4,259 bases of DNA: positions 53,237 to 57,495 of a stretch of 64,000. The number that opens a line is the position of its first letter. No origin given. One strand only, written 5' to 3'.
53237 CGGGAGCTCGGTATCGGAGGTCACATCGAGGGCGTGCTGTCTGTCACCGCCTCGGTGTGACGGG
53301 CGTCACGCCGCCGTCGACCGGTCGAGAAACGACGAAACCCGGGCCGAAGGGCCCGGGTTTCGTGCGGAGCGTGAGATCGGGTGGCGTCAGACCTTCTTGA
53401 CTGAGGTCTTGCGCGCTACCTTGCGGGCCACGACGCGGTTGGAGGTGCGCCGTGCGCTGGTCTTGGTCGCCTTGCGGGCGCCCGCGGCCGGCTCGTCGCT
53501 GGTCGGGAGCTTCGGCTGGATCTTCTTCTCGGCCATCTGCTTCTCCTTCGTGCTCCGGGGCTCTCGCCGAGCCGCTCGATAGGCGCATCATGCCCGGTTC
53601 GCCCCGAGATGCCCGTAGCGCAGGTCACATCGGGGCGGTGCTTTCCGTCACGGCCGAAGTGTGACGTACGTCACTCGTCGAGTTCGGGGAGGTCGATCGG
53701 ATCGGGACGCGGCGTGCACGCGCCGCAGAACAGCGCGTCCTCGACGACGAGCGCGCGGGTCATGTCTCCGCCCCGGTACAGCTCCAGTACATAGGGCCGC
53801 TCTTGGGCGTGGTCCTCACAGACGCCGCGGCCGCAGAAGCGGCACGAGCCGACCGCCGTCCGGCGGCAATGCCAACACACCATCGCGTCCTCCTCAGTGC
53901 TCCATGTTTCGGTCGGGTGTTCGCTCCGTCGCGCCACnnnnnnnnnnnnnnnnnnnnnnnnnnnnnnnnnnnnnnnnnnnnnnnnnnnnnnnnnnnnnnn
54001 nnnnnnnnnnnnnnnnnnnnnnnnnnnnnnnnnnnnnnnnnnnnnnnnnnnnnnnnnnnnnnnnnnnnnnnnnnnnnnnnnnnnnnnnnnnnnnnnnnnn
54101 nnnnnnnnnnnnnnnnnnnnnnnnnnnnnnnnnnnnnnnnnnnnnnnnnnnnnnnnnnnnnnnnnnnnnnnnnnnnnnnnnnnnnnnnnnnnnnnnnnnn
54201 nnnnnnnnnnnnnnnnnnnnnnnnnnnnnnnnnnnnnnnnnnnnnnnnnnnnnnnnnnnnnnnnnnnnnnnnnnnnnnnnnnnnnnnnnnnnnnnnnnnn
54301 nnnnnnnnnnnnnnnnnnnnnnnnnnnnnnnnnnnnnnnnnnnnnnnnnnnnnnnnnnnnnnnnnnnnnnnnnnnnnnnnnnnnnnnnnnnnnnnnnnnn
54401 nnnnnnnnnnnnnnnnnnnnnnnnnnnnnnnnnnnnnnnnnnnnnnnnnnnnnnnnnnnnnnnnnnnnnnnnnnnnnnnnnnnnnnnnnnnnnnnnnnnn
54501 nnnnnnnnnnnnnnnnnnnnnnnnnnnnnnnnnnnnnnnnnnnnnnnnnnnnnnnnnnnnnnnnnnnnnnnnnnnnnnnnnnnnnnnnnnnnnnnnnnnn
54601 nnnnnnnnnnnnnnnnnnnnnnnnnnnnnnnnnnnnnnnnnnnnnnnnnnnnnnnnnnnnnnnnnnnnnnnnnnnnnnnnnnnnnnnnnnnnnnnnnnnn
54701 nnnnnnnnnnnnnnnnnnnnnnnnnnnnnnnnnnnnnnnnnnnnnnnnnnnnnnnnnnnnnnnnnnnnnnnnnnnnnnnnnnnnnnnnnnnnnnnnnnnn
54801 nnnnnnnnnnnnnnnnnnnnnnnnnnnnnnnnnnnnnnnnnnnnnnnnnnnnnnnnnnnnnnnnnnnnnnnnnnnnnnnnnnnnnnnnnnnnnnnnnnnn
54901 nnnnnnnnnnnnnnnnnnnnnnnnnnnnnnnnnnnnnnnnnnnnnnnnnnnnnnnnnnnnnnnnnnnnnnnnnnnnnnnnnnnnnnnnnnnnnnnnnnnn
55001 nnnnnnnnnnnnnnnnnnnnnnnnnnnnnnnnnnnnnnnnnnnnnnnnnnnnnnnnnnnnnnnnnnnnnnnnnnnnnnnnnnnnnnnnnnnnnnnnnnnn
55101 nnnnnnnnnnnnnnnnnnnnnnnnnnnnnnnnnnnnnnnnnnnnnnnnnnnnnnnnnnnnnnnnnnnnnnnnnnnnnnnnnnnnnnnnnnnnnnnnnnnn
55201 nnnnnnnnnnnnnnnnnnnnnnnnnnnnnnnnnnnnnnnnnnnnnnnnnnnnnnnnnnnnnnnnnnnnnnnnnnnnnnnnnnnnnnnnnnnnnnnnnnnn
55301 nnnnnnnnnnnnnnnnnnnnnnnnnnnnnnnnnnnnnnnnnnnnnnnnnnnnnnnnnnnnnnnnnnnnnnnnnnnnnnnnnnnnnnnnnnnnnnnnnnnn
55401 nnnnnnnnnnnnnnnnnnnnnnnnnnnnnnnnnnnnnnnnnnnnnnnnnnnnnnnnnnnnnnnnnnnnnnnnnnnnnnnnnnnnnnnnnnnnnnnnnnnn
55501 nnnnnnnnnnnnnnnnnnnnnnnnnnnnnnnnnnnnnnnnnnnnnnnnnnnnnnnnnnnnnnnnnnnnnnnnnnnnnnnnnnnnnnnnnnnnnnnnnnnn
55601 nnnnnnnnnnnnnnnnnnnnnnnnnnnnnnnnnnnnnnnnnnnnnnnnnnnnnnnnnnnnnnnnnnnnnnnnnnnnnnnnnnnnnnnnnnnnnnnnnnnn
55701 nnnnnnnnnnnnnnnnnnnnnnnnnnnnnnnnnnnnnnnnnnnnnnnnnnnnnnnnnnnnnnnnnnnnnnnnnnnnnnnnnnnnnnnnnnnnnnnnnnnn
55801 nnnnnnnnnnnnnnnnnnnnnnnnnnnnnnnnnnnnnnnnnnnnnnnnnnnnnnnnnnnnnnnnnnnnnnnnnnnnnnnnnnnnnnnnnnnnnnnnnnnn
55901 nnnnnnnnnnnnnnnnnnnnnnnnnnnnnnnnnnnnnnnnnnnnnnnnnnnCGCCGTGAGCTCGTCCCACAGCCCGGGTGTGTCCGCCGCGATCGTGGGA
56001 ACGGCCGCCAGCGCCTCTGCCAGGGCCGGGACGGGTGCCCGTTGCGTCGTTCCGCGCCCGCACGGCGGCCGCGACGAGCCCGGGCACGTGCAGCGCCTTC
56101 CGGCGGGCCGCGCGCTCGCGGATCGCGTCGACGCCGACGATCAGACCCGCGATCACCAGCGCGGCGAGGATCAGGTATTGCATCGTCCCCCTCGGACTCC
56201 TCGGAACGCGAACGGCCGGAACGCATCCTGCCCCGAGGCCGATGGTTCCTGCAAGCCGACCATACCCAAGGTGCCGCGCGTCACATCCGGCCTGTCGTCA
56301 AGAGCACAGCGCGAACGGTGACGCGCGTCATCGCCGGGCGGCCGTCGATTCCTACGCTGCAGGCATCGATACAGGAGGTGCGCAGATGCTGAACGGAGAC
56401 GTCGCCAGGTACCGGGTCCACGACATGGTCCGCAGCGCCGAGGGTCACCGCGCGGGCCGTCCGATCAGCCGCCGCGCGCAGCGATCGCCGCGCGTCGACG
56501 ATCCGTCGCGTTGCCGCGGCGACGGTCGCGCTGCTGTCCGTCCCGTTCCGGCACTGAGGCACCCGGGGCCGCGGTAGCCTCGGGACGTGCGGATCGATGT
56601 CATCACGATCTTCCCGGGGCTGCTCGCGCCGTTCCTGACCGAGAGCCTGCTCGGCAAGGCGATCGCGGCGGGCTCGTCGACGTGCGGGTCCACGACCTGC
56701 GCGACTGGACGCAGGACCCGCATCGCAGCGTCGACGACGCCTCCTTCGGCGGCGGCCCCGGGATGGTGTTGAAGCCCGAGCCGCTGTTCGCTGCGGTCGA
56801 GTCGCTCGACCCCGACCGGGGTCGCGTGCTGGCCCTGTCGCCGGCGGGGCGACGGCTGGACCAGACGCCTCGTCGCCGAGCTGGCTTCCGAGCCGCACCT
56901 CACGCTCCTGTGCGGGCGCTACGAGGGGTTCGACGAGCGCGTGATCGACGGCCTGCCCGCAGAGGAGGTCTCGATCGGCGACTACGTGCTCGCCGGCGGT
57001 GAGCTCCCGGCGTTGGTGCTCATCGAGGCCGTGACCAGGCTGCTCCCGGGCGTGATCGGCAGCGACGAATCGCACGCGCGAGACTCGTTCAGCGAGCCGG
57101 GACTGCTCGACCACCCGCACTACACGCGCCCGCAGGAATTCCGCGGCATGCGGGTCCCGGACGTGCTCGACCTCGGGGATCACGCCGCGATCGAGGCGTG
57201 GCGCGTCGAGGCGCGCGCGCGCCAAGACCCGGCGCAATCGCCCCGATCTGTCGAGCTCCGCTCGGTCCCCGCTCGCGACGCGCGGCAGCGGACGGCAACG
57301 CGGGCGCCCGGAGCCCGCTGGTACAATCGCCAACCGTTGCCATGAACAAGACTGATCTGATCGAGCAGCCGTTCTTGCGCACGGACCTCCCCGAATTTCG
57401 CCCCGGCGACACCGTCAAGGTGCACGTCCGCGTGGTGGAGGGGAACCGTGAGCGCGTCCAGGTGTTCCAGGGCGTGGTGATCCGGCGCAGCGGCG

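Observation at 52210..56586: Self-contained cyclic-nucleotide-responsive island inserted between rimM and trmD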

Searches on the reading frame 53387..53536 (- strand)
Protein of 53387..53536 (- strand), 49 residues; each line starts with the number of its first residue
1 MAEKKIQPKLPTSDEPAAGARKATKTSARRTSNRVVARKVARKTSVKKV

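Call 7: search_protein_families(library=pfam, proteins=[window:53387-53536:-], max_evalue=0.01)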
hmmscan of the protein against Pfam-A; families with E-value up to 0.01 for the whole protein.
window:53387-53536:- (49 aa): 0 families

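Call 34: search_protein_families(library=ncbifam, proteins=[window:53387-53536:-], max_evalue=0.1)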
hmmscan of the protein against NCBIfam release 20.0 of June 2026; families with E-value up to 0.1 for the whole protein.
window:53387-53536:- (49 aa): 0 families

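Call 45: find_homologous_proteins(query=window:53387-53536:-, max_evalue=0.001)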
Query window:53387-53536:- (49 aa): 22 proteins with E <= 0.001 among 22 candidates.
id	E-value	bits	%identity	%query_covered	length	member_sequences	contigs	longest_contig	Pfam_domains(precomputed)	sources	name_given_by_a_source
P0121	8.7e-20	85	98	100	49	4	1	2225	-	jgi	jgi:hypothetical protein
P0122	1.4e-17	79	92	100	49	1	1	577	-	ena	-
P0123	1.5e-17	79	92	100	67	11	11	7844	-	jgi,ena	jgi:hypothetical protein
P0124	3.7e-17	77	92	100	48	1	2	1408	-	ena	-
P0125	3.8e-17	77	90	100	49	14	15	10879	-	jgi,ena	jgi:hypothetical protein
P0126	3.3e-16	74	89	94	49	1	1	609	-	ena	-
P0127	4.0e-15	71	86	100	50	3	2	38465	-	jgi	-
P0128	5.7e-13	65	82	90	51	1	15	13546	-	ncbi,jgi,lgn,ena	jgi:hypothetical protein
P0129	1.2e-9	55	72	88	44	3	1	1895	-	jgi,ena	-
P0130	4.3e-9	53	65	100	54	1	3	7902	-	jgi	jgi:hypothetical protein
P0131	8.3e-9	52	67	98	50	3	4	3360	-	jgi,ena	jgi:hypothetical protein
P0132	1.4e-8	51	68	100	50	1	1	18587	-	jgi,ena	jgi:hypothetical protein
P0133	1.6e-8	51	67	100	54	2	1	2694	-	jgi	jgi:hypothetical protein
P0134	3.0e-8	50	88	69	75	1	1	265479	-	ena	-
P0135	6.3e-8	49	64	100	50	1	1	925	-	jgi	jgi:hypothetical protein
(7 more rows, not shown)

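Call 55: search_protein_families(library=padloc, proteins=[window:53387-53536:-], max_evalue=0.01)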
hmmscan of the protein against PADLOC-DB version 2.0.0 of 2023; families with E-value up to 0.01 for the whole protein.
window:53387-53536:- (49 aa): 0 families

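Call 76: find_encoding_contigs(protein=P0134, flank=5000, max_places=2)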
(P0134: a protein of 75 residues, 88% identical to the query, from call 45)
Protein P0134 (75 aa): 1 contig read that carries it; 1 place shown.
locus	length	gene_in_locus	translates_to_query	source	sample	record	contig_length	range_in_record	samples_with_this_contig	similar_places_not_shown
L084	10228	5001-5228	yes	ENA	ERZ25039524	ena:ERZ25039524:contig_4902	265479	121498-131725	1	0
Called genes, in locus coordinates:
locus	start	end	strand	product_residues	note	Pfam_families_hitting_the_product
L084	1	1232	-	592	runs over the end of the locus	PF01245:Ribosomal_L19, PF10502:Peptidase_S26, PF01351:RNase_HII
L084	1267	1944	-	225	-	PF01746:tRNA_m1G_MT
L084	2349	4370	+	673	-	-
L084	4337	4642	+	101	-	PF00027:cNMP_binding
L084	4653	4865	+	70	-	-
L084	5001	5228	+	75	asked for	-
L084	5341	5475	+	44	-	-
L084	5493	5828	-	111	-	-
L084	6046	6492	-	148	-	PF24986:PRC_RimM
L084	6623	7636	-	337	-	PF13083:KH_KhpA-B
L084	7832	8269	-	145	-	PF00448:SRP54, PF02978:SRP_SPB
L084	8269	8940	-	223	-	PF02881:SRP54_N, PF00448:SRP54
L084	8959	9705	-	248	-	-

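Call 77: find_encoding_contigs(protein=P0132, flank=5000, max_places=2)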
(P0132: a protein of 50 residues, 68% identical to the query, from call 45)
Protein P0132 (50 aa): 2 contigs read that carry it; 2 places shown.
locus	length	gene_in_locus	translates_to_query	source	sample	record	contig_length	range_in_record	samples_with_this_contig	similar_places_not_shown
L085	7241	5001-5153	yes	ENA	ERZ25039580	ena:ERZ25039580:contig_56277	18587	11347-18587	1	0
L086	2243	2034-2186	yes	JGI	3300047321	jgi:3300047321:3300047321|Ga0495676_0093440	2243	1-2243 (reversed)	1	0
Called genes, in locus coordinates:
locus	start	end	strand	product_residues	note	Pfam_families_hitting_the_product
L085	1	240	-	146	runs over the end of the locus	PF10502:Peptidase_S26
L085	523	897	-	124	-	-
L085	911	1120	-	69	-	PF01245:Ribosomal_L19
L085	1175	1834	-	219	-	PF01746:tRNA_m1G_MT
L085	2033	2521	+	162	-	-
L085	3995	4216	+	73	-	PF00027:cNMP_binding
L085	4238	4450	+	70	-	-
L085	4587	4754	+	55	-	-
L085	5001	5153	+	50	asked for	-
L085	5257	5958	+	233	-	PF00027:cNMP_binding, PF13545:HTH_Crp_2, PF00325:Crp (weak), PF25213:HVO_A0261_N (weak)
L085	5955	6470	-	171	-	PF01782:RimM, PF24986:PRC_RimM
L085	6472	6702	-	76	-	PF13083:KH_KhpA-B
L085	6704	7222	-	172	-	PF00886:Ribosomal_S16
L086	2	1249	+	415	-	?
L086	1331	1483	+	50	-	-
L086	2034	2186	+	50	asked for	-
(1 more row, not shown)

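Call 78: find_encoding_contigs(protein=P0127, flank=5000, max_places=2)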
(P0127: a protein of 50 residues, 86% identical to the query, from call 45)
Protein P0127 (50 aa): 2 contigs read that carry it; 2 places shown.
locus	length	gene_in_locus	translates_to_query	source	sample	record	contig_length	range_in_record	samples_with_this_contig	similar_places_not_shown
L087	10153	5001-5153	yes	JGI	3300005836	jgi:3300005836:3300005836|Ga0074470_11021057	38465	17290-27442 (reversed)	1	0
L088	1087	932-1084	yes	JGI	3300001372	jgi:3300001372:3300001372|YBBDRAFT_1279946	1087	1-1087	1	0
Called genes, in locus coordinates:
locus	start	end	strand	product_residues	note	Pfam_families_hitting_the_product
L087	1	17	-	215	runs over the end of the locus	PF01351:RNase_HII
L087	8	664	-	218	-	PF10502:Peptidase_S26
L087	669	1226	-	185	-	PF01245:Ribosomal_L19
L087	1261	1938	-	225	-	PF01746:tRNA_m1G_MT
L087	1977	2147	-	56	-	-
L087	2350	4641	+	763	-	PF02163:Peptidase_M50, PF00027:cNMP_binding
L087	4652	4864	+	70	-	-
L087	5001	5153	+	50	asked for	-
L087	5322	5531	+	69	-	-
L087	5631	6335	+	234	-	PF00027:cNMP_binding, PF13545:HTH_Crp_2, PF00325:Crp (weak), PF25213:HVO_A0261_N (weak)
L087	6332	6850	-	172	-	PF01782:RimM, PF05239:PRC (weak), PF24986:PRC_RimM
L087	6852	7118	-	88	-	PF13083:KH_KhpA-B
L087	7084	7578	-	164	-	PF00886:Ribosomal_S16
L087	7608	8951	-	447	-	PF02881:SRP54_N, PF13401:AAA_22, PF00448:SRP54, PF02978:SRP_SPB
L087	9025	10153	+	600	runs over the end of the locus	PF00512:HisKA, PF02518:HATPase_c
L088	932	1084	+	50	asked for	-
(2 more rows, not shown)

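Call 80: search_solved_structures(query=A5, max_evalue=10)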
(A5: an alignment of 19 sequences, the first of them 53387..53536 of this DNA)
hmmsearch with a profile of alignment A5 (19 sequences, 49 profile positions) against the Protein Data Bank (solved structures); distinct sequences matched with E-value up to 10: 0.

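Call 81: search_protein_families(library=phrogs, proteins=[window:53387-53536:-], max_evalue=0.01)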
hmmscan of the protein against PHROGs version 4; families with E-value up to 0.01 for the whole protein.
window:53387-53536:- (49 aa): 0 families

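Call 89: search_protein_representatives(alignment_id=A5)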
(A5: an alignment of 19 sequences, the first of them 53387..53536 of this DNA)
Query: 19 sequences, 49 profile positions. Proteins with E-value up to 0.001 (for the whole library): 21; up to 1e-10: 6; up to 1e-30: 0. The best 21 are listed.
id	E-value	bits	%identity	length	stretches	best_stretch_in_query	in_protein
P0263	9.5e-19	83.3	-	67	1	1-48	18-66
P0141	1.4e-18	82.8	-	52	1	1-49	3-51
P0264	5.7e-18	80.9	-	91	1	1-44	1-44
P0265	3.6e-17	78.3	-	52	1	1-48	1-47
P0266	1.1e-13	67.1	-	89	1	1-33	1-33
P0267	1.7e-11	60.1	-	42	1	1-41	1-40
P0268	6.9e-10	55.0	-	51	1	1-49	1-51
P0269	1.7e-09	53.7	-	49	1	1-45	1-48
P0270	1.6e-08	50.6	-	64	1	1-38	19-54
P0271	3.6e-08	49.5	-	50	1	4-48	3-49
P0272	2.1e-06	43.8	-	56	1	1-44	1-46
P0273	2.3e-06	43.7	-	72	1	1-44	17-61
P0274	5.4e-06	42.5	-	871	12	25-44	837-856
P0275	1.2e-05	41.4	-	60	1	1-39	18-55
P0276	1.7e-05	40.9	-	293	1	1-27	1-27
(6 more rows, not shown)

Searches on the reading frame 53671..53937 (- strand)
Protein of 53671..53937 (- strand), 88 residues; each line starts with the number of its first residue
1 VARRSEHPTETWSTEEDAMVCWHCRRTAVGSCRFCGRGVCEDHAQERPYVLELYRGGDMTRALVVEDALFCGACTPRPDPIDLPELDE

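Call 7: search_protein_families(library=pfam, proteins=[window:53671-53937:-], max_evalue=0.01)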
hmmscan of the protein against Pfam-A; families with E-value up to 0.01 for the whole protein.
window:53671-53937:- (88 aa): 2 families
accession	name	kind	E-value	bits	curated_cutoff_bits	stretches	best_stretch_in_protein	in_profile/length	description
PF09947.15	DUF2180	-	0.00056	20.5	22.2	1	21-47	3-34/68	Uncharacterized protein conserved in archaea (DUF2180)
PF17982.7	C5HCH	-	0.0011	19.5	26.3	1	21-45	4-28/50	NSD Cys-His rich domain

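Call 34: search_protein_families(library=ncbifam, proteins=[window:53671-53937:-], max_evalue=0.1)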
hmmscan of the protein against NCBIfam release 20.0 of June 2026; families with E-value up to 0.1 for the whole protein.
window:53671-53937:- (88 aa): 0 families

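Call 35: search_solved_structures(query=window:53671-53937:-, max_evalue=10)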
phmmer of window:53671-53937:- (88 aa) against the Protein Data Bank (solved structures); distinct sequences matched with E-value up to 10: 3.
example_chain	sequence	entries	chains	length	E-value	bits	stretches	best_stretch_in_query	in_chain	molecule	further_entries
4h9d_A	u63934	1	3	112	0.14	15.5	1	20-75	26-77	HNH endonuclease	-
4gnd_A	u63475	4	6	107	6.5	10.2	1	20-45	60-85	Histone-lysine N-methyltransferase NSD3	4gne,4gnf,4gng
4cfg_A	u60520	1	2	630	9.5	9.6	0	18-46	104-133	E3 UBIQUITIN/ISG15 LIGASE TRIM25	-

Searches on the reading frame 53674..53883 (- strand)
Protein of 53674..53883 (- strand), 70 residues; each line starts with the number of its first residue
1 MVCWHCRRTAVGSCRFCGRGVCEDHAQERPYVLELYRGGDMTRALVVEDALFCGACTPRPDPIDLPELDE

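Call 46: find_homologous_proteins(query=window:53674-53883:-, max_evalue=0.001)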
Query seq(70 aa) (70 aa): 453 proteins with E <= 0.001 among 453 candidates; the best 120 are listed.
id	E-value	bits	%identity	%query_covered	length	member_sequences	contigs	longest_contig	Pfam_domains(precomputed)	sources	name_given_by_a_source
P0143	5.7e-41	155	93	100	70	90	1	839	-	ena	-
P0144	1.3e-40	154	94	100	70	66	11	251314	-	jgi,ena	jgi:hypothetical protein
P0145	1.2e-39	151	89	100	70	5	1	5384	-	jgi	jgi:hypothetical protein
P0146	1.4e-39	151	91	100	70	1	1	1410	-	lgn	-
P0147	6.7e-39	149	90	100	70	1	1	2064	-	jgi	jgi:hypothetical protein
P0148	1.7e-38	147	89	100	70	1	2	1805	-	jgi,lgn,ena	jgi:hypothetical protein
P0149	5.3e-38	146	86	100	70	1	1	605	-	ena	-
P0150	5.7e-38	146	90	99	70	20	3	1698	-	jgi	jgi:hypothetical protein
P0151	4.1e-37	143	87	100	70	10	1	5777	-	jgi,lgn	jgi:hypothetical protein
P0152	5.7e-37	143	86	100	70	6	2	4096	-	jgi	jgi:Uncharacterized protein conserved in archaea (DUF2180)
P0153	1.3e-36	141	88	96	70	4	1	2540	-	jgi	jgi:hypothetical protein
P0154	1.4e-36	141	87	100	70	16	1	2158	PF09947.16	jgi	-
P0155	2.4e-36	141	84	99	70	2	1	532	-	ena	-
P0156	2.9e-36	140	86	99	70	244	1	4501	-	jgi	jgi:hypothetical protein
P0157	5.5e-36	139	87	96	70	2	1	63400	-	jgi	jgi:hypothetical protein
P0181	3.7e-34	134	84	100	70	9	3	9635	PF09947.16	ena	-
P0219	3.2e-33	131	80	99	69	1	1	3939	PF09947.16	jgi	jgi:hypothetical protein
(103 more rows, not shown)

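Call 55: search_protein_families(library=padloc, proteins=[window:53674-53883:-], max_evalue=0.01)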
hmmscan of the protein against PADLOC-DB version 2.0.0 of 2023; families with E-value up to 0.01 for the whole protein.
window:53674-53883:- (70 aa): 0 families

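Call 56: predict_structure(alignment_id=A3)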
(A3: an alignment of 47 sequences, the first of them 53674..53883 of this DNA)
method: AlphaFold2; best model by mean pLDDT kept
length: 70 residues; sequences in the alignment: 47
mean_pLDDT: 80.2   pTM: 0.56
mean pLDDT of the five models: 80.2, 72.4, 71.1, 66.7, 66.6
residues with pLDDT >= 90: 16; 70-90: 42; 50-70: 12; < 50: 0
segments of 3 or more residues with pLDDT < 50: none
pLDDT, mean of each block of 10 residues (from residue 1): 93 89 80 71 74 78 76
secondary structure, 60 per line:
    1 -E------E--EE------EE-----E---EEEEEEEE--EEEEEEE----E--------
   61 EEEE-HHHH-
elements in order: E31-38 E41-47 E61-64 H66-69

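Call 60: fold_search(model_id=the predicted structure, library=pdb)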
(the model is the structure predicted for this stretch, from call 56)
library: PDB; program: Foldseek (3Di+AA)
matches with E <= 10: 43; with E <= 0.001: 0
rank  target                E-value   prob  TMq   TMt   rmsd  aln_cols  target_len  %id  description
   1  5lme_MODEL_1_A        7.3e-01  0.87  0.32  0.50   1.1        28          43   36  Specific-DNA binding activity of the cross-brace zinc finger motif of the piggyBac transposase (released 2017-12-20)
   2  4gnf_A                1.1e+00  0.41  0.42  0.33   3.5        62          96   26  Crystal Structure of NSD3 tandem PHD5-C5HCH domains complexed with H3 peptide 1-15 (released 2013-01-02)
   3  4pex_B                1.4e+00  0.10  0.31  0.06  10.6        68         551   19  Structure of the E502A variant of sacteLam55A from Streptomyces sp. SirexAA-E in complex with glucose (released 2015-03-18)
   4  4pew_A                1.5e+00  0.10  0.31  0.06  10.6        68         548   19  Structure of sacteLam55A from Streptomyces sp. SirexAA-E (released 2015-03-18)
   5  4pex_A                1.7e+00  0.11  0.32  0.06  10.5        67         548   18  Structure of the E502A variant of sacteLam55A from Streptomyces sp. SirexAA-E in complex with glucose (released 2015-03-18)
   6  4pew_B                1.8e+00  0.08  0.30  0.06  10.6        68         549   19  Structure of sacteLam55A from Streptomyces sp. SirexAA-E (released 2015-03-18)
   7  4pey_A                1.8e+00  0.06  0.26  0.06  10.1        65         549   18  Structure of the E502A variant of sacteLam55A from Streptomyces sp. SirexAA-E in complex with laminaritriose (released 2015-03-18)
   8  9vql_B                3.3e+00  0.06  0.24  0.03   6.2        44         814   20  Cryo-EM structure of the dimeric Elapor1 mutant (released 2025-07-23)
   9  5xyv_A                3.5e+00  0.18  0.30  0.33   5.5        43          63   14  Crystal structure of drosophila melanogaster Rhino chromoshadow domain in complex with Deadlock N-terminal domain (released 2018-06-20)
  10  5xyv_B                3.7e+00  0.15  0.28  0.30   4.7        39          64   15  Crystal structure of drosophila melanogaster Rhino chromoshadow domain in complex with Deadlock N-terminal domain (released 2018-06-20)
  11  2naa_MODEL_1_A        4.0e+00  0.15  0.36  0.29   7.7        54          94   20  NSD1-PHD_5-C5HCH tandem domain structure (released 2016-03-09)
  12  6imq_A                4.5e+00  0.30  0.31  0.43   1.0        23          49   30  Crystal structure of PML B1-box multimers (released 2019-07-31)
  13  2l11_MODEL_1_A        4.5e+00  0.09  0.30  0.36   7.2        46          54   11  Solution NMR structure of the Cbx3 in complex with H3K9me3 peptide (released 2010-08-04)
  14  9cea_D                5.1e+00  0.15  0.35  0.40   7.4        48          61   12  Crystal structure of HP1alpha chromoshadow domain (released 2025-06-11)
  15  1dz1_MODEL_1_A        5.1e+00  0.13  0.30  0.30   4.4        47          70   11  Mouse HP1 (M31) C terminal (shadow chromo) domain (released 2000-04-09)
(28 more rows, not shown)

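Call 81: search_protein_families(library=phrogs, proteins=[window:53674-53883:-], max_evalue=0.01)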
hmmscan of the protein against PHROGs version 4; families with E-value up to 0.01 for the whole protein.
window:53674-53883:- (70 aa): 0 families

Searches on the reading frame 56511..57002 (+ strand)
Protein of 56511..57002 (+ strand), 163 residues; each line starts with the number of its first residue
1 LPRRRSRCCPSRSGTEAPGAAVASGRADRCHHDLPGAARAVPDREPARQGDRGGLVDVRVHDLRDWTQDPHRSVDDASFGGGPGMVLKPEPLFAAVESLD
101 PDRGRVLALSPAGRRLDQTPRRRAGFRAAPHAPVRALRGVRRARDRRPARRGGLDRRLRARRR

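Call 7: search_protein_families(library=pfam, proteins=[window:56511-57002:+], max_evalue=0.01)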
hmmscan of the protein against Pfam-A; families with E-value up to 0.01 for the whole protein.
window:56511-57002:+ (163 aa): 1 family
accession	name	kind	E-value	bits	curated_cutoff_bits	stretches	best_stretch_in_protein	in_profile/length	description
PF01746.26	tRNA_m1G_MT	-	2.7e-12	47.3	27.3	1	54-119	8-73/195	tRNA (Guanine-1)-methyltransferase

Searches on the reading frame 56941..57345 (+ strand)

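Call 7: search_protein_families(library=pfam, proteins=[window:56941-57345:+], max_evalue=0.01)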
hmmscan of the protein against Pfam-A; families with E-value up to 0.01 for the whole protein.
window:56941-57345:+ (134 aa): 1 family
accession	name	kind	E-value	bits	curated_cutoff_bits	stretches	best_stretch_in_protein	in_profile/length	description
PF01746.26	tRNA_m1G_MT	-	4.2e-26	92.3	27.3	1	8-94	104-188/195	tRNA (Guanine-1)-methyltransferase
